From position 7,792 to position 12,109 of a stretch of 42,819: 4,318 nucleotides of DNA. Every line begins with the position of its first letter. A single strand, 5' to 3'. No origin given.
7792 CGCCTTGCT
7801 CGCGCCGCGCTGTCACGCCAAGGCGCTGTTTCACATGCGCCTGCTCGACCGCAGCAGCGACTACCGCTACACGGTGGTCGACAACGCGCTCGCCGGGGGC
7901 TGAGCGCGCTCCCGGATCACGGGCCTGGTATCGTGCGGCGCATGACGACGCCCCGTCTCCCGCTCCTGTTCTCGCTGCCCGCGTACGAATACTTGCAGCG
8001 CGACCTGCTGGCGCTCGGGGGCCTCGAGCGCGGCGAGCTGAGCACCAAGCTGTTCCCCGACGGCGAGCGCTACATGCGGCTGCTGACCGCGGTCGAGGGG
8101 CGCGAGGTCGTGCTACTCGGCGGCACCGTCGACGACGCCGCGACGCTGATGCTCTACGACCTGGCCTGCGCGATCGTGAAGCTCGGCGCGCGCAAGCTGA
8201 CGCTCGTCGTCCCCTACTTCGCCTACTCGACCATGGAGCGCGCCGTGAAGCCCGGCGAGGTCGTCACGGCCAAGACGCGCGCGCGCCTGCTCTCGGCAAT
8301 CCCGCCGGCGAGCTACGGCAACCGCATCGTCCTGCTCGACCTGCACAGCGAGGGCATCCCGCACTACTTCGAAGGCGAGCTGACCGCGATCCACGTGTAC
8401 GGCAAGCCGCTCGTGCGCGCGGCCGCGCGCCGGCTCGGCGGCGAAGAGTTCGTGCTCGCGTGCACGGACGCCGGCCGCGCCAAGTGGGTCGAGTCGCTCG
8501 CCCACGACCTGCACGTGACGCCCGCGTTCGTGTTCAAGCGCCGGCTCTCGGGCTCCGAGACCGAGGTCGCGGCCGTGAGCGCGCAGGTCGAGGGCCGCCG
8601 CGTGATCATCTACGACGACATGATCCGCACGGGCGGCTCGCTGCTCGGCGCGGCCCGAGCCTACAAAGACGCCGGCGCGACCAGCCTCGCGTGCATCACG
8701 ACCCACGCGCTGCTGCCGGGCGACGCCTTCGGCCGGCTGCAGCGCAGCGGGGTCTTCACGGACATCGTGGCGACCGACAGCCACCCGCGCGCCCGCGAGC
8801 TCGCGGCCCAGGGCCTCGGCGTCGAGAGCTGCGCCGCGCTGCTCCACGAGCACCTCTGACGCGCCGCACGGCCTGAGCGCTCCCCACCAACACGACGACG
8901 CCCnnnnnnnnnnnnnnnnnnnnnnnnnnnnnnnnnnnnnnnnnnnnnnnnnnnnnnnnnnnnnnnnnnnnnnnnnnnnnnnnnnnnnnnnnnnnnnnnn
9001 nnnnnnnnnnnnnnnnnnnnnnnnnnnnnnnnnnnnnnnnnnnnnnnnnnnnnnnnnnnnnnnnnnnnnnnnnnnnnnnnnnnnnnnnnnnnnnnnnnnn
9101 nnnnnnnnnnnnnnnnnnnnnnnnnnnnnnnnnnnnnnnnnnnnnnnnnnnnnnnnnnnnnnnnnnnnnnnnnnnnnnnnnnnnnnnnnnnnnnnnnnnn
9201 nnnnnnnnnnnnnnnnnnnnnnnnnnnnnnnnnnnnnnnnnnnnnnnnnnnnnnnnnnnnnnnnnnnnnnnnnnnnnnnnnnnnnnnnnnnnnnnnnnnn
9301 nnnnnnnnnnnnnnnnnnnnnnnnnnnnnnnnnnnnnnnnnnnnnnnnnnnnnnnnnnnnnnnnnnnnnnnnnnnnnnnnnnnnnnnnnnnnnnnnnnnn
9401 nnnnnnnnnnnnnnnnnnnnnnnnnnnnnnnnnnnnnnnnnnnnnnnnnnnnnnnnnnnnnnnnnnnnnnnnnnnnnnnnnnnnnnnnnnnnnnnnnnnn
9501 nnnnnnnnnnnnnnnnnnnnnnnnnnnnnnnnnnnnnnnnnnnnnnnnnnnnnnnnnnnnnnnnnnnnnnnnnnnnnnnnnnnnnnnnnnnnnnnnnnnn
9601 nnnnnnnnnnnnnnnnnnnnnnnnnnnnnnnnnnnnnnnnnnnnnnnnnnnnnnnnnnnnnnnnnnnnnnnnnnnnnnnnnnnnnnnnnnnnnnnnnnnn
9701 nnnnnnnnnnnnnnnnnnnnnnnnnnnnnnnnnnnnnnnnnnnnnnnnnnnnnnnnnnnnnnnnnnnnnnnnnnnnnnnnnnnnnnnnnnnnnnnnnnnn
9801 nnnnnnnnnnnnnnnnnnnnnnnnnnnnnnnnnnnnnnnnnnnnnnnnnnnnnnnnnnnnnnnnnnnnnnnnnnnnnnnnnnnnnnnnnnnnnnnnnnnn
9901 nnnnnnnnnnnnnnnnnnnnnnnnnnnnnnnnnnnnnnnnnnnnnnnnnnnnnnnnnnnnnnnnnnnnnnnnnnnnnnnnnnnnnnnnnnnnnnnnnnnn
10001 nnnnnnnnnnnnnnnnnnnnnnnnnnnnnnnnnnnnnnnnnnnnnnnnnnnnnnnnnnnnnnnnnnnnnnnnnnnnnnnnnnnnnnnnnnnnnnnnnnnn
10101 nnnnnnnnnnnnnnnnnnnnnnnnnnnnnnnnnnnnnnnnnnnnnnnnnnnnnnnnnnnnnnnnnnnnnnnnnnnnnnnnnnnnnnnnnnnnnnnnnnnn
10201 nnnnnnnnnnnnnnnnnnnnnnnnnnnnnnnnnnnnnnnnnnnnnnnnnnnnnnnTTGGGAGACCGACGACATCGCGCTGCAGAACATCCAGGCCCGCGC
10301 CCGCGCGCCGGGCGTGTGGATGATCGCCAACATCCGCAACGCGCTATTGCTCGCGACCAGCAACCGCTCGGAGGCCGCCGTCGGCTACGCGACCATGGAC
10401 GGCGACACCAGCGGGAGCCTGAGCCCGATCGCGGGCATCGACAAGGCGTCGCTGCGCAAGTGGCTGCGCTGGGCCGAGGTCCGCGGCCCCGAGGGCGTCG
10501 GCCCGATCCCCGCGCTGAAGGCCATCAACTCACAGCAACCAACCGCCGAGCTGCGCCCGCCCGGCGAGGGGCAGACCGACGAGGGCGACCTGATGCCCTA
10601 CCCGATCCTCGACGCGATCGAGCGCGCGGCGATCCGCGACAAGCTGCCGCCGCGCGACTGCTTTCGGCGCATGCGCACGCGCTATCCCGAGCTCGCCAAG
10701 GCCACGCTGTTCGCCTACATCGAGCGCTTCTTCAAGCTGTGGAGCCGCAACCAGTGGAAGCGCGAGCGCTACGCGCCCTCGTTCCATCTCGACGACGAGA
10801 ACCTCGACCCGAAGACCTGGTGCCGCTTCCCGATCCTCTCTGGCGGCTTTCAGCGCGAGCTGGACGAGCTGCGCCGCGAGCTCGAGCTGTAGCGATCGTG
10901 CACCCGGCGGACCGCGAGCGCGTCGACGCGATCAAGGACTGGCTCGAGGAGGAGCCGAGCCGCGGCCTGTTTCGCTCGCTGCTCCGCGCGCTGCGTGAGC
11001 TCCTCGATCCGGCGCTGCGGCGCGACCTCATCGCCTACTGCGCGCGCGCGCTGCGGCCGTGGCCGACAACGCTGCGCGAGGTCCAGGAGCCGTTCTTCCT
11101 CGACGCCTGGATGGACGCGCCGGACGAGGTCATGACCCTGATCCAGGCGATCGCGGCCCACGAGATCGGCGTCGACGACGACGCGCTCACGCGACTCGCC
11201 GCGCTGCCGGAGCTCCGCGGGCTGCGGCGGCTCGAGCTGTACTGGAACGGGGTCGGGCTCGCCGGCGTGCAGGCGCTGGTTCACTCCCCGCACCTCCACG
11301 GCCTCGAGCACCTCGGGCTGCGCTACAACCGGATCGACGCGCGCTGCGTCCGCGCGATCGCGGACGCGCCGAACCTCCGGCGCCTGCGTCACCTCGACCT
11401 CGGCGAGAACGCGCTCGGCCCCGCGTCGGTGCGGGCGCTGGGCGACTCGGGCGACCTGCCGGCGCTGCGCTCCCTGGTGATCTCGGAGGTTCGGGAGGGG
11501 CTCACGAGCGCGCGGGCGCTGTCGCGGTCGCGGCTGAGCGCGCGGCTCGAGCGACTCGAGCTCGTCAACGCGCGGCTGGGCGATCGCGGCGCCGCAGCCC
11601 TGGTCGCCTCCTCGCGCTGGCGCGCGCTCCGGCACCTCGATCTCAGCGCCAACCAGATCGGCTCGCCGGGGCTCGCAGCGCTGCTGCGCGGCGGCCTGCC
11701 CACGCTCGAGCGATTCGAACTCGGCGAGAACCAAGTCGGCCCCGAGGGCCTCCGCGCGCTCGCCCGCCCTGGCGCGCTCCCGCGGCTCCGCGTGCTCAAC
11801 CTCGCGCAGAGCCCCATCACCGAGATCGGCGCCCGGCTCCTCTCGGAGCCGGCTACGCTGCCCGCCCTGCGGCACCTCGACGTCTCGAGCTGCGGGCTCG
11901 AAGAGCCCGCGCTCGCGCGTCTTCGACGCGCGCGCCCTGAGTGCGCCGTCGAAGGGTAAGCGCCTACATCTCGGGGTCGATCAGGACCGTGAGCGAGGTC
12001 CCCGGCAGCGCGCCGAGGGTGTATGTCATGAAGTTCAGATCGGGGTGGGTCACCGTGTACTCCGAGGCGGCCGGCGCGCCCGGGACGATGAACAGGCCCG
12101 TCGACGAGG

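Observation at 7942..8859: PRPP-synthetase paralog lacking the conserved RQDR(K) stretch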

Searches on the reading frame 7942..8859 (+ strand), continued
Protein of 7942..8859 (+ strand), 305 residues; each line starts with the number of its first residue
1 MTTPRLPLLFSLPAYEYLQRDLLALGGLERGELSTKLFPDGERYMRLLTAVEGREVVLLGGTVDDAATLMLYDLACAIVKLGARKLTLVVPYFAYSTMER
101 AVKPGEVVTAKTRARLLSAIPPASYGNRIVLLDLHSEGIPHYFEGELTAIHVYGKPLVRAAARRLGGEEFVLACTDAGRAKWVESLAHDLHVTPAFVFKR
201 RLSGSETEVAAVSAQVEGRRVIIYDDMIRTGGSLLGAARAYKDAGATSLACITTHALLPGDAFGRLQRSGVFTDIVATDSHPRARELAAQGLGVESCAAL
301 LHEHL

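Call 37: get_annotated_region(hit=H62, flank=2500)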
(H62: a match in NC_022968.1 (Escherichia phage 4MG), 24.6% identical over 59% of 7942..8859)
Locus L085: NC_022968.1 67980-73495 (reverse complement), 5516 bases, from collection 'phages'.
description: Escherichia phage 4MG, complete genome.
organism: Escherichia phage 4MG (NCBI taxid 1391428)
taxonomy: Viruses; Duplodnaviria; Heunggongvirae; Uroviricota; Caudoviricetes; Vequintavirinae; Seunavirus; Seunavirus 4MG
host: Escherichia coli K-12 subsr. MG1655; source: -; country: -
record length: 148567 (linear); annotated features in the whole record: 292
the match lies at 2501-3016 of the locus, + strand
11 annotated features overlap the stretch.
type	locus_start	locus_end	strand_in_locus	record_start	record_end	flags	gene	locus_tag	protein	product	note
CDS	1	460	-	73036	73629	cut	-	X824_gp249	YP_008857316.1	phosphoesterase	-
CDS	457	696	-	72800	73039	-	-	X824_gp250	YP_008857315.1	hypothetical protein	-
CDS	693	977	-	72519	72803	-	-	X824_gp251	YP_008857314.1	putative transposase-like protein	-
CDS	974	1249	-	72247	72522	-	-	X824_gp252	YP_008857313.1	hypothetical protein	-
CDS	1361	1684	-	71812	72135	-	-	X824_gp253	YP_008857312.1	hypothetical protein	-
CDS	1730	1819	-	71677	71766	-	-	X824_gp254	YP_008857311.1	hypothetical protein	-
CDS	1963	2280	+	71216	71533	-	-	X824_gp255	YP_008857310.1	replication initiation protein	-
CDS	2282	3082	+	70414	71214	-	-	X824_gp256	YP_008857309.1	ribose-phosphate pyrophosphokinase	-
CDS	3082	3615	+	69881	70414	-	-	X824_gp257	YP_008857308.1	hypothetical protein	-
CDS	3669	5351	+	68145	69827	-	-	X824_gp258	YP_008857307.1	nicotinamide phosphoribosyl transferase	-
CDS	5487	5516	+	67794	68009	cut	-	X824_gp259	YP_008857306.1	hypothetical protein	-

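Call 47: search_dna_similar(query=window:7942-8859:+, collection=plasmids, mode=protein, max_evalue=1e-10, max_rows=25)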
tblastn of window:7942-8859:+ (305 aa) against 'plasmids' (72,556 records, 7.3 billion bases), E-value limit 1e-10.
Records with a match: 190; places in all: 194; records where one place covers at least 80% of the query: 171.
Best place of each record, by identity: <60% 190.
By first word of the organism name: Sphingobium 29; Azospirillum 13; Escherichia 13; Rhodococcus 12; Streptomyces 7; Rhizobium 7; Klebsiella 7; Novosphingobium 6; Sphingomonas 6; Sinorhizobium 6; and 53 more.
By predicted mobility (MOB-suite, as given by PLSDB): non-mobilizable 129; conjugative 42; mobilizable 19.
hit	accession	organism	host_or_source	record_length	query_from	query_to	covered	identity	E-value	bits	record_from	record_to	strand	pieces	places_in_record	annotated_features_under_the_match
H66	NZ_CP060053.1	Croceicoccus marinus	prokaryote,marine sediment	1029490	4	282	91%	34.5%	2e-18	93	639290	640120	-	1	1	none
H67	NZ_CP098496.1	Qipengyuania citrea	whole organism,South China Sea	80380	7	305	98%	31.8%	2e-20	99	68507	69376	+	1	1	ribose-phosphate pyrophosphokinase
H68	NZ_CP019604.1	Croceicoccus marinus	-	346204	4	282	91%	33.8%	2e-17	90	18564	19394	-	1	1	ribose-phosphate diphosphokinase | thymidine phosphorylase family protein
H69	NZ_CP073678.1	Cupriavidus sp. KK10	Isolate,A bacterial consortium from ...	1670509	6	292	94%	31.6%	6e-20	97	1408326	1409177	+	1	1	none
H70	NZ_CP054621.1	Azospirillum oryzae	cell culture,soil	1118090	8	303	97%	30.6%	3e-16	87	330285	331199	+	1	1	record has no annotation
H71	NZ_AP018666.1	Sphingobium amiense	-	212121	7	302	97%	30.6%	4e-19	95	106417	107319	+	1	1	ribose-phosphate pyrophosphokinase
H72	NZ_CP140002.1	Novosphingobium capsulatum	-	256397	7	302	97%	30.6%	4e-19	95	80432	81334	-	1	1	ribose-phosphate pyrophosphokinase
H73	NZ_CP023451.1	Rhizorhabdus dicambivorans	soil sample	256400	7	302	97%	30.6%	4e-19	95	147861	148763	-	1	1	ribose-phosphate pyrophosphokinase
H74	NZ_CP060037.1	Sphingobium fuliginis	-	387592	7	302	97%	30.3%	1e-17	91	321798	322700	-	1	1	none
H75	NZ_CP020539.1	Sphingobium herbicidovorans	cell culture,soil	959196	7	302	97%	30.3%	1e-17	91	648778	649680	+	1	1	none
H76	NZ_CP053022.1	Sphingobium yanoikuyae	whole organism,River sediment ...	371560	7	302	97%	30.3%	3e-17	89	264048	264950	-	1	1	none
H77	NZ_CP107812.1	Streptomyces sp. NBC_00539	-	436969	1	301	99%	28.8%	1e-19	96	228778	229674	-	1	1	ribose-phosphate diphosphokinase | alkene reductase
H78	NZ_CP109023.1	Streptomyces sp. NBC_00667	-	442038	1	301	99%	28.8%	1e-19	96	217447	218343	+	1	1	ribose-phosphate diphosphokinase | alkene reductase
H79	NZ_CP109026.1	Streptomyces sp. NBC_00664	-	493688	1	301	99%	28.8%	1e-19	96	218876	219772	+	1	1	ribose-phosphate diphosphokinase | alkene reductase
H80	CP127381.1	Aerococcus tenax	Homo sapiens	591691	9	303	97%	29.1%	4e-21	100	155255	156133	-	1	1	ribose-phosphate diphosphokinase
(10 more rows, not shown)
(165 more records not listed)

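Call 67: search_protein_representatives(protein=window:7942-8859:+)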
Query: 305 residues. Proteins with E-value up to 0.001 (for the whole library): 8251; up to 1e-10: 3095; up to 1e-30: 194. The best 150 are listed.
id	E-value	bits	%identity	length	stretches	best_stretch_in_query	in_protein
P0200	4.1e-112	390.8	51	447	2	5-302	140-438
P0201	5.2e-111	387.2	62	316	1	2-299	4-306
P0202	7.6e-107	373.5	56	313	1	7-304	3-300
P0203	6.2e-90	318.0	56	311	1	7-301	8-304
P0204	2.4e-88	312.8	55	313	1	10-300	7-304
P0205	1.6e-87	310.1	59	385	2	37-168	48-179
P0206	1.1e-83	297.5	57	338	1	8-290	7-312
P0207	1.6e-83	297.0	50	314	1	9-290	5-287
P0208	2.2e-81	290.0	57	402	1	29-272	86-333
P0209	6.8e-80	285.1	52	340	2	6-176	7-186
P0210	7.5e-80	284.9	54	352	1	30-285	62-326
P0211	5.1e-79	282.2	54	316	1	30-288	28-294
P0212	1.1e-77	277.8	49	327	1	7-305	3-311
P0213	9.8e-75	268.1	47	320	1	8-296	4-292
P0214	2.0e-74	267.1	57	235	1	86-305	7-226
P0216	1.2e-72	261.3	49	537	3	169-301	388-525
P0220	6.1e-69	249.1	45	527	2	42-302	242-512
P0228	1.8e-66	241.0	42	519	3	7-243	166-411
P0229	7.1e-66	239.1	41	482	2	8-305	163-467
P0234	1.2e-63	231.7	40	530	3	41-293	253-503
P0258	1.5e-56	208.4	42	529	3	8-165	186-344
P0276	4.2e-52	193.9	39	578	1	8-302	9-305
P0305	3.0e-44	168.1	31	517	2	7-286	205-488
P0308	1.1e-43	166.3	41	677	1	21-286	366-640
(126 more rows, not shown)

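Call 69: search_protein_families(library=pfam, proteins=[P0200, P0216, P0220, P0228, P0229, P0234, P0258, P0276, P0308, P0305], max_evalue=0.001)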
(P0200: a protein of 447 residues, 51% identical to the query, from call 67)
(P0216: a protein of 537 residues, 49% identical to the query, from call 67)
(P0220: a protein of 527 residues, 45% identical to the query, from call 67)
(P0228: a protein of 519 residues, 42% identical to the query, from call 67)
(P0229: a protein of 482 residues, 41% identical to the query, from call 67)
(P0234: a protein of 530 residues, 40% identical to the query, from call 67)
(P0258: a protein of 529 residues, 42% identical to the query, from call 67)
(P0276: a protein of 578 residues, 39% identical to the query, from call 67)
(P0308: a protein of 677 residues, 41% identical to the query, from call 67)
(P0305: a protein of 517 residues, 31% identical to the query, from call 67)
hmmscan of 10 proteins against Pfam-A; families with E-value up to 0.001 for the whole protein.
P0200 (447 aa): 3 families
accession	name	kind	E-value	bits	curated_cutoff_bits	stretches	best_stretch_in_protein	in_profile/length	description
PF13793.12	Pribosyltran_N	-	1.9e-23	83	25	2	144-254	3-115/117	N-terminal domain of ribose phosphate pyrophosphokinase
PF14572.12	Pribosyl_synth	-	4.3e-10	40.3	27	1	347-440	76-169/184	Phosphoribosyl synthetase-associated domain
PF00156.33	Pribosyltran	-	5.1e-07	29.6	26.3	1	300-391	26-124/158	Phosphoribosyl transferase domain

P0216 (537 aa): 3 families
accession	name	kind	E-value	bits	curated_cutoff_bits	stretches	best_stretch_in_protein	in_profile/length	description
PF13793.12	Pribosyltran_N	-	1.7e-11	44.4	25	1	244-316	41-115/117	N-terminal domain of ribose phosphate pyrophosphokinase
PF00156.33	Pribosyltran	-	1.4e-08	34.7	26.3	1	427-499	64-141/158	Phosphoribosyl transferase domain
PF14572.12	Pribosyl_synth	-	7.1e-06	26.5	27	1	436-503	77-143/184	Phosphoribosyl synthetase-associated domain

P0220 (527 aa): 2 families
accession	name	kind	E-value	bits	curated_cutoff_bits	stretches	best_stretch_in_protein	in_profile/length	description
PF13793.12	Pribosyltran_N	-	1.9e-14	54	25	1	241-319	35-115/117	N-terminal domain of ribose phosphate pyrophosphokinase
PF14572.12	Pribosyl_synth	-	1.9e-05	25.1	27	1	389-493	56-150/184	Phosphoribosyl synthetase-associated domain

P0228 (519 aa): 2 families
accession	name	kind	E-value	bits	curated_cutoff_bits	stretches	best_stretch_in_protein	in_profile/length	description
PF13793.12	Pribosyltran_N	-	7.4e-12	45.6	25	1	191-275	28-114/117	N-terminal domain of ribose phosphate pyrophosphokinase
PF14572.12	Pribosyl_synth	-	0.00056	20.3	27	0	442-511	107-170/184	Phosphoribosyl synthetase-associated domain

P0229 (482 aa): 1 family
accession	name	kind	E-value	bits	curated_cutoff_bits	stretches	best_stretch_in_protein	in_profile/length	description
PF13793.12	Pribosyltran_N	-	2.7e-11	43.8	25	1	191-272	33-115/117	N-terminal domain of ribose phosphate pyrophosphokinase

P0234 (530 aa): 1 family
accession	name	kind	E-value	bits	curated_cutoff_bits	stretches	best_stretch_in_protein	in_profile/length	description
PF13793.12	Pribosyltran_N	-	3.4e-16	59.6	25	1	258-330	40-114/117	N-terminal domain of ribose phosphate pyrophosphokinase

P0258 (529 aa): 1 family
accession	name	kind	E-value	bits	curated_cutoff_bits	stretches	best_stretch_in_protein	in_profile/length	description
PF13793.12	Pribosyltran_N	-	9.5e-18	64.6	25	1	186-297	2-115/117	N-terminal domain of ribose phosphate pyrophosphokinase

P0276 (578 aa): 4 families
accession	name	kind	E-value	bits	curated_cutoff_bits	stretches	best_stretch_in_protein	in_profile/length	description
PF00857.26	Isochorismatase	-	2.3e-17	64.1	27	1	348-553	2-171/175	Isochorismatase domain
PF13793.12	Pribosyltran_N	-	1.1e-12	48.3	25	1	9-119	2-114/117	N-terminal domain of ribose phosphate pyrophosphokinase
PF00156.33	Pribosyltran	-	2.8e-10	40.2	26.3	1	150-259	9-125/158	Phosphoribosyl transferase domain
PF14572.12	Pribosyl_synth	-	1.3e-09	38.8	27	1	214-310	76-172/184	Phosphoribosyl synthetase-associated domain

P0308 (677 aa): 3 families
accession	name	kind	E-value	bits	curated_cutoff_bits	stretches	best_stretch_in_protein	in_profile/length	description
PF14572.12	Pribosyl_synth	-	6.2e-16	59.3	27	1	565-665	76-173/184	Phosphoribosyl synthetase-associated domain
PF13793.12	Pribosyltran_N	-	2.3e-12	47.2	25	1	350-468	2-115/117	N-terminal domain of ribose phosphate pyrophosphokinase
PF00156.33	Pribosyltran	-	0.00037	20.3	26.3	1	539-609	45-124/158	Phosphoribosyl transferase domain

P0305 (517 aa): 1 family
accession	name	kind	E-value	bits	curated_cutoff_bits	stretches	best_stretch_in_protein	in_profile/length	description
PF13793.12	Pribosyltran_N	-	2.4e-13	50.4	25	1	207-316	3-114/117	N-terminal domain of ribose phosphate pyrophosphokinase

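Call 78: predict_structure(alignment_id=A3)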
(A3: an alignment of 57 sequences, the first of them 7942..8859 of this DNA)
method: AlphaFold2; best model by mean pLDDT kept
length: 305 residues; sequences in the alignment: 57
mean_pLDDT: 91.5   pTM: 0.89
mean pLDDT of the five models: 91.5, 91.2, 90.9, 90.9, 90.4
residues with pLDDT >= 90: 237; 70-90: 51; 50-70: 15; < 50: 2
segments of 3 or more residues with pLDDT < 50: none
pLDDT, mean of each block of 10 residues (from residue 1): 86 98 98 96 95 98 95 98 98 70 74 92 96 67 86 92 96 88 91 91 76 89 94 94 97 96 98 98 97 98 95
secondary structure, 60 per line:
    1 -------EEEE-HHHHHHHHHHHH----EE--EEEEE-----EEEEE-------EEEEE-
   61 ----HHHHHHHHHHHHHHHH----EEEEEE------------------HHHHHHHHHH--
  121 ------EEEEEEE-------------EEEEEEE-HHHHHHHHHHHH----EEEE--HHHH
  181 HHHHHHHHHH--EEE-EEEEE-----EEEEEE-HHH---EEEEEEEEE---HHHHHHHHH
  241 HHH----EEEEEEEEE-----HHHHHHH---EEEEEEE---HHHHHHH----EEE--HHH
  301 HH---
elements in order: E8-11 H13-24 E33-37 E43-47 E55-59 H65-80 E85-90 H109-118 E127-133 E147-153 H155-166 E171-174 H177-190 E193-195 E197-201 E207-212 E220-228 H232-243 E248-256 H262-268 E272-278 H282-288 E293-295 H298-302

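Call 80: fold_search(model_id=the predicted structure, library=pdb)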
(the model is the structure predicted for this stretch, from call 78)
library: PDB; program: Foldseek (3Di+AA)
matches with E <= 10: 1420; with E <= 0.001: 184
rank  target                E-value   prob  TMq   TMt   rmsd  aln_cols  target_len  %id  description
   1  8ypy_F                5.3e-22  1.00  0.86  0.85   3.1       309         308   27  Crystal strcuture of human phosphoribosyl pyrophosphate synthetase2 (PRPS2) in complex with ligands (released 2025-03-19)
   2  8yq0_O                7.9e-22  1.00  0.83  0.85   3.0       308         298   27  Crystal structure of human phosphoribosyl pyrophosphate synthetase 1(PRPS1) chimera swapped with three residues from P (released 2025-03-19)
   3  8yq0_J                8.8e-22  1.00  0.83  0.85   3.1       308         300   27  Crystal structure of human phosphoribosyl pyrophosphate synthetase 1(PRPS1) chimera swapped with three residues from P (released 2025-03-19)
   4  8yq0_I                9.9e-22  1.00  0.84  0.82   3.2       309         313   26  Crystal structure of human phosphoribosyl pyrophosphate synthetase 1(PRPS1) chimera swapped with three residues from P (released 2025-03-19)
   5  8yq0_A                1.1e-21  1.00  0.84  0.82   3.0       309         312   26  Crystal structure of human phosphoribosyl pyrophosphate synthetase 1(PRPS1) chimera swapped with three residues from P (released 2025-03-19)
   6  8dbn_A                1.9e-21  1.00  0.88  0.88   2.5       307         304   26  Human PRPS1-E307A engineered mutation with Phosphate, ATP, and R5P; Hexamer (released 2023-02-15)
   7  8yq0_Q                2.7e-21  1.00  0.83  0.84   3.1       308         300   26  Crystal structure of human phosphoribosyl pyrophosphate synthetase 1(PRPS1) chimera swapped with three residues from P (released 2025-03-19)
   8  2h06_B                3.2e-21  1.00  0.85  0.84   2.7       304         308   26  Crystal structure of human phosphoribosyl pyrophosphate synthetase 1 (released 2006-10-24)
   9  8yq0_H                4.2e-21  1.00  0.84  0.85   3.1       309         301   26  Crystal structure of human phosphoribosyl pyrophosphate synthetase 1(PRPS1) chimera swapped with three residues from P (released 2025-03-19)
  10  8yq0_R                4.2e-21  1.00  0.84  0.82   3.1       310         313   25  Crystal structure of human phosphoribosyl pyrophosphate synthetase 1(PRPS1) chimera swapped with three residues from P (released 2025-03-19)
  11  4lzn_A                4.5e-21  1.00  0.85  0.85   2.7       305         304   26  Crystal structure of human PRS1 D65N mutant (released 2015-02-04)
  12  8dbe_A                4.7e-21  1.00  0.88  0.85   2.5       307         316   26  Human PRPS1 with ADP; Hexamer (released 2023-02-15)
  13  8dbo_A                4.7e-21  1.00  0.88  0.85   2.5       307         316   26  Human PRPS1-E307A engineered mutation with ADP; Hexamer (released 2023-02-15)
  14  4lzn_B                5.0e-21  1.00  0.85  0.84   2.7       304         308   26  Crystal structure of human PRS1 D65N mutant (released 2015-02-04)
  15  8ypy_A                5.6e-21  1.00  0.85  0.84   3.2       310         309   26  Crystal strcuture of human phosphoribosyl pyrophosphate synthetase2 (PRPS2) in complex with ligands (released 2025-03-19)
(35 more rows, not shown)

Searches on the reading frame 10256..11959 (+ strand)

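Call 7: search_protein_families(library=pfam, proteins=[window:10256-11959:+], max_evalue=0.001)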
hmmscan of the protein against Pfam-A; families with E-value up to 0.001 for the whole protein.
window:10256-11959:+ (567 aa): 6 families
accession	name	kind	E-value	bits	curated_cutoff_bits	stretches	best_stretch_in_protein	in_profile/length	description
PF13516.12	LRR_6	-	2.6e-21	74.3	23.4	0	458-476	5-23/24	Leucine Rich repeat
PF12799.13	LRR_4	-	5.5e-13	49.1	27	0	509-546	1-33/44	Leucine Rich repeats (2 copies)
PF13855.12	LRR_8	-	3.3e-09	36.8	27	0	508-548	24-61/61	Leucine rich repeat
PF00560.39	LRR_1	-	2.8e-07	29.8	20.6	0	458-470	2-14/23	Leucine Rich Repeat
PF24758.1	LRR_At5g56370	-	2e-05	24.8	27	0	428-500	36-104/227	FBD-associated F-box protein At5g56370, LRR repeats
PF23598.1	LRR_14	-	2.1e-05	23.9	40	0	373-544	112-271/353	Leucine-rich repeat region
